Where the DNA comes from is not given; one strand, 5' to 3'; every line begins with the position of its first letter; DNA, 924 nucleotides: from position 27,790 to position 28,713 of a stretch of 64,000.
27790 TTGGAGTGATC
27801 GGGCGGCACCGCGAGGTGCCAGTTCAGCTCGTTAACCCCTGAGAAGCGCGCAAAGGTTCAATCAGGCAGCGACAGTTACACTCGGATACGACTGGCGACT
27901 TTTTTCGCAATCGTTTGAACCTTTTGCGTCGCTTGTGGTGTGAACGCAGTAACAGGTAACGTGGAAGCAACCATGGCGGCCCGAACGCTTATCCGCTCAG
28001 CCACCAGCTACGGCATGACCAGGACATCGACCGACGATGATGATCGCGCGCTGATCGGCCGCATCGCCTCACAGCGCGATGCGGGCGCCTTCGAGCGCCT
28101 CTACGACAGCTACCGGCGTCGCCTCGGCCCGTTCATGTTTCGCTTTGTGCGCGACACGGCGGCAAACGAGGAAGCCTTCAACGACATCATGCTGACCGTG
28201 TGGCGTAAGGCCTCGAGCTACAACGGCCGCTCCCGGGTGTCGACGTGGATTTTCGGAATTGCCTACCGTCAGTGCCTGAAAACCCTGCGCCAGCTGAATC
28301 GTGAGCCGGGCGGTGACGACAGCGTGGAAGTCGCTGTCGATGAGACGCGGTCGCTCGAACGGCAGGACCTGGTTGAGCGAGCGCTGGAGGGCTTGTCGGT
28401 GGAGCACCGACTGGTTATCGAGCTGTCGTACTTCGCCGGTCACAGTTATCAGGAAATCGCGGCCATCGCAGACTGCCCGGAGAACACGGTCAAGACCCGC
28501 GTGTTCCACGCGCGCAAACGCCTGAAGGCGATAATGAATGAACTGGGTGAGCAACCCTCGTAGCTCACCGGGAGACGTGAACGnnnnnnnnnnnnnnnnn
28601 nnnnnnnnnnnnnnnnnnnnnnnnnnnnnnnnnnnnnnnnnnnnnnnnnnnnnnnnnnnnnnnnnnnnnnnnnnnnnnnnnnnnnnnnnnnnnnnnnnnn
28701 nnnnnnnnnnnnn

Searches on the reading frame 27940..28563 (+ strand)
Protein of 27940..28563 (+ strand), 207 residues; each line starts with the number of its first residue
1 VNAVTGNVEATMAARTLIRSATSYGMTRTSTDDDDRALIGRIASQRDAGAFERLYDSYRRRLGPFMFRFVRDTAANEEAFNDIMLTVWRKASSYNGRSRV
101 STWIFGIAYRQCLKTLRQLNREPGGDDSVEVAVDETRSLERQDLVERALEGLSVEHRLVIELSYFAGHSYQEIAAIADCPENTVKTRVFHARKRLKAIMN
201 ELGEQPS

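Call 3: search_protein_families(library=pfam, proteins=[window:27940-28563:+], max_evalue=1)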
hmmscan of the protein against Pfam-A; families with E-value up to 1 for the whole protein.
window:27940-28563:+ (207 aa): 9 families
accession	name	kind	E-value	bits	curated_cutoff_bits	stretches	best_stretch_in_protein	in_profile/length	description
PF08281.18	Sigma70_r4_2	-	2e-14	53.4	25.7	1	144-195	3-54/54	Sigma-70, region 4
PF04542.20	Sigma70_r2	-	6.5e-11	42.3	24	1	54-121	1-70/71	Sigma-70 region 2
PF04545.22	Sigma70_r4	-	6.7e-11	42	24.1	1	148-196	1-49/50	Sigma-70, region 4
PF07638.17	Sigma70_ECF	-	3e-06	27.7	21.1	1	134-199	119-183/185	ECF sigma factor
PF13936.12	HTH_38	-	0.018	15.2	27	1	152-184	5-37/44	Helix-turn-helix domain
PF06530.18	Phage_antitermQ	-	0.02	15.3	26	1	155-200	66-111/118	Phage antitermination protein Q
PF13384.12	HTH_23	-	0.023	15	24.6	1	166-188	16-37/50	Homeodomain-like domain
PF00196.25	GerE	-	0.059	13.4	23.5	1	165-197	15-47/57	Bacterial regulatory proteins, luxR family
PF13518.12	HTH_28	-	0.12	12.9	25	0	164-185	9-30/52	Helix-turn-helix domain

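Call 4: search_protein_families(library=ncbifam, proteins=[window:27940-28563:+], max_evalue=1)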
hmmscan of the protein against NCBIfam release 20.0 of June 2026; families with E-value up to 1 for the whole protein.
window:27940-28563:+ (207 aa): 89 families (the best 25 are shown)
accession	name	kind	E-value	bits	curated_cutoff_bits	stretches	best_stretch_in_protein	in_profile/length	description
NF009168.0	PRK12515.1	subfamily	1.6e-36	125.6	236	1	33-203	7-183/189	RNA polymerase sigma factor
NF008894.0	PRK11924.3-1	equivalog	4.4e-26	92.1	258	1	33-197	7-179/188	RNA polymerase sigma factor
NF009171.0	PRK12518.1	equivalog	6.8e-26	91.3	208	1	27-203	6-188/191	RNA polymerase sigma factor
NF009166.1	PRK12513.1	equivalog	1.4e-24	86.9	206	1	30-203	4-190/193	RNA polymerase sigma factor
NF007228.0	PRK09646.1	subfamily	1.4e-24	86.8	226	1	27-200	9-191/194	ECF RNA polymerase sigma factor SigK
TIGR02937.1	sigma70-ECF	superfamily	9.2e-24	83.9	42.9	1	50-197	2-163/165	sigma-70 family RNA polymerase sigma factor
NF007216.0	PRK09638.1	equivalog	5.8e-23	81.6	194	1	34-203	4-175/180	RNA polymerase sigma factor SigY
TIGR02985.1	Sig70_bacteroi1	subfamily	7e-23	81.6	126.4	1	50-197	2-160/162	RNA polymerase sigma-70 factor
NF007225.0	PRK09643.1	equivalog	1.1e-22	80.7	190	1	33-204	12-187/204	RNA polymerase sigma factor SigM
TIGR02939.1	RpoE_Sigma70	equivalog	3.2e-20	72.9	236.15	2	140-197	127-184/190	RNA polymerase sigma factor RpoE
NF007227.0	PRK09645.1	subfamily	6.5e-20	71.8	202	1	44-204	8-175/177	sigma-70 family RNA polymerase sigma factor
NF008888.0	PRK11922.1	equivalog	2e-19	70.1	204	1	29-200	11-197/231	RNA polymerase sigma factor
NF004113.0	PRK05602.1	equivalog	2.7e-19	69.6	208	1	22-203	19-205/211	RNA polymerase sigma factor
NF006930.0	PRK09415.1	subfamily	3.6e-19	69.3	198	1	50-201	17-177/179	RNA polymerase factor sigma C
NF008890.0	PRK11924.1-3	equivalog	3.3e-18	65.8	284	1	19-200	9-202/205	RNA polymerase sigma factor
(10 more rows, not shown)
